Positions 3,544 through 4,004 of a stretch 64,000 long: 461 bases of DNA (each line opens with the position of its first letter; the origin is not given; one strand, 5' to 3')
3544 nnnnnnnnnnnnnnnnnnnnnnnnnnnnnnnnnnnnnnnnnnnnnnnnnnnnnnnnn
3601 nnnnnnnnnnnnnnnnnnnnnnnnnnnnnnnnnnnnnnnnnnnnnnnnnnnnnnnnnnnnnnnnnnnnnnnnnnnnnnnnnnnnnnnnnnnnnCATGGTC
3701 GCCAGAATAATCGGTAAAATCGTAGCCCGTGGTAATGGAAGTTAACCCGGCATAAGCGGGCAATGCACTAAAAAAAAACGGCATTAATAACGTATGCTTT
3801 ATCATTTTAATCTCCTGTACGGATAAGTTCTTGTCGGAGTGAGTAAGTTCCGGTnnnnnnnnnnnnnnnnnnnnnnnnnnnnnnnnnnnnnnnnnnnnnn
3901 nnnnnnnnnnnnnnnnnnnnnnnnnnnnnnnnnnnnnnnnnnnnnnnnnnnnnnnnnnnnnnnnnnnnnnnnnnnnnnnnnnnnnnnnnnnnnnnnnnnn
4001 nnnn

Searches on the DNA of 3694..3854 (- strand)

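Call 73: search_dna_similar(query=window:3694-3854:-, collection=ecoli_genomes, mode=near, max_rows=30, rows=spread)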
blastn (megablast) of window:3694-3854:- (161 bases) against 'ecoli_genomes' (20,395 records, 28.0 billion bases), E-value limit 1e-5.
Records with a match: 4924; places in all: 5244; records where one place covers at least 80% of the query: 4910.
Genomes with a match: 4911 of 5426; with a place that covers at least 80% of the query: 4901. Places per genome that has any: lowest 1, median 1, highest 6. On chromosomes: 5229 places; on plasmids: 15.
Best place of each record, by identity: >=99% 15; 95-99% 844; 90-95% 4021; 80-90% 44.
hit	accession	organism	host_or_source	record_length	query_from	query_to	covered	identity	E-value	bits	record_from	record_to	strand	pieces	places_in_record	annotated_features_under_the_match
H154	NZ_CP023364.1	Escherichia coli strain 144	canine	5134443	1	161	100%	100.0%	5e-78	298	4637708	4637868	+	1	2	YaiO family outer membrane beta-barrel protein | acetyltransferase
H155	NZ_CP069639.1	Escherichia coli strain SSGNw1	not applicable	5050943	4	161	98%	98.1%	2e-71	276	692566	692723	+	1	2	YaiO family outer membrane beta-barrel protein | acetyltransferase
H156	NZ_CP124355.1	Escherichia coli strain AVS0171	environmental-WWTP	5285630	4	161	98%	98.1%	2e-71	276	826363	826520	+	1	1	yaiO: YaiO family outer membrane beta-barrel protein | acetyltransferase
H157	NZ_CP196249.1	Escherichia coli strain AH21H025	Homo sapiens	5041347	4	161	98%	98.1%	2e-71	276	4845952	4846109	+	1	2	YaiO family outer membrane beta-barrel protein | acetyltransferase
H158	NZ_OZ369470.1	Escherichia coli strain Esc11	not applicable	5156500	4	161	98%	98.1%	2e-71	276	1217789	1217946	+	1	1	yaiO: YaiO family outer membrane beta-barrel protein | LbetaH domain-containing protein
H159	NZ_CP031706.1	Escherichia coli strain R1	cattle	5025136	1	161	100%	95.0%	1e-64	254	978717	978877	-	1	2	yaiO: YaiO family outer membrane beta-barrel protein | acetyltransferase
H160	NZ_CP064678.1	Escherichia coli K-12 strain CETR3G40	not applicable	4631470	1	161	100%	91.3%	1e-54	220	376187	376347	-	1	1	yaiO: YaiO family outer membrane beta-barrel protein | transferase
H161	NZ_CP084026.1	Escherichia coli strain 035053C1pKPC2_Vir_090515B1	conjugation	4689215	1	161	100%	91.3%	1e-54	220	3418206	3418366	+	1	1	yaiO: YaiO family outer membrane beta-barrel protein | transferase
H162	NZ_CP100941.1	Escherichia coli strain ET625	Hoplobatrachus rugulosus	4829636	1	161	100%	91.3%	1e-54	220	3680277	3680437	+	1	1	yaiO: YaiO family outer membrane beta-barrel protein | acetyltransferase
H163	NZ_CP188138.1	Escherichia coli strain TUM22769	Laboratory developed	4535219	1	161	100%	91.3%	1e-54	220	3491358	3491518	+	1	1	yaiO: YaiO family outer membrane beta-barrel protein | transferase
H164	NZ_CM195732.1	Escherichia coli strain P377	Lettuce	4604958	1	161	100%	91.3%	1e-54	220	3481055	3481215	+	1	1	yaiO: YaiO family outer membrane beta-barrel protein | LbetaH domain-containing protein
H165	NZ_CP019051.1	Escherichia coli strain CRE1540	Homo sapiens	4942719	2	161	99%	91.3%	4e-54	219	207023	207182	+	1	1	yaiO: YaiO family outer membrane beta-barrel protein | acetyltransferase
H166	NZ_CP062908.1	Escherichia coli strain Res13-Lact-EB12-05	Sus scrofa domesticus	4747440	2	161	99%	91.3%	4e-54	219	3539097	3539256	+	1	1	yaiO: YaiO family outer membrane beta-barrel protein | acetyltransferase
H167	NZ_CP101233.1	Escherichia coli strain EC21Z-137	Homo sapiens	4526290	2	161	99%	91.3%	4e-54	219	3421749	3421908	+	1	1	yaiO: YaiO family outer membrane beta-barrel protein | acetyltransferase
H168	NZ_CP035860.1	Escherichia coli strain TD225-C4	Homo sapiens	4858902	2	161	99%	91.3%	4e-54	219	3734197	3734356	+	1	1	yaiO: YaiO family outer membrane beta-barrel protein | acetyltransferase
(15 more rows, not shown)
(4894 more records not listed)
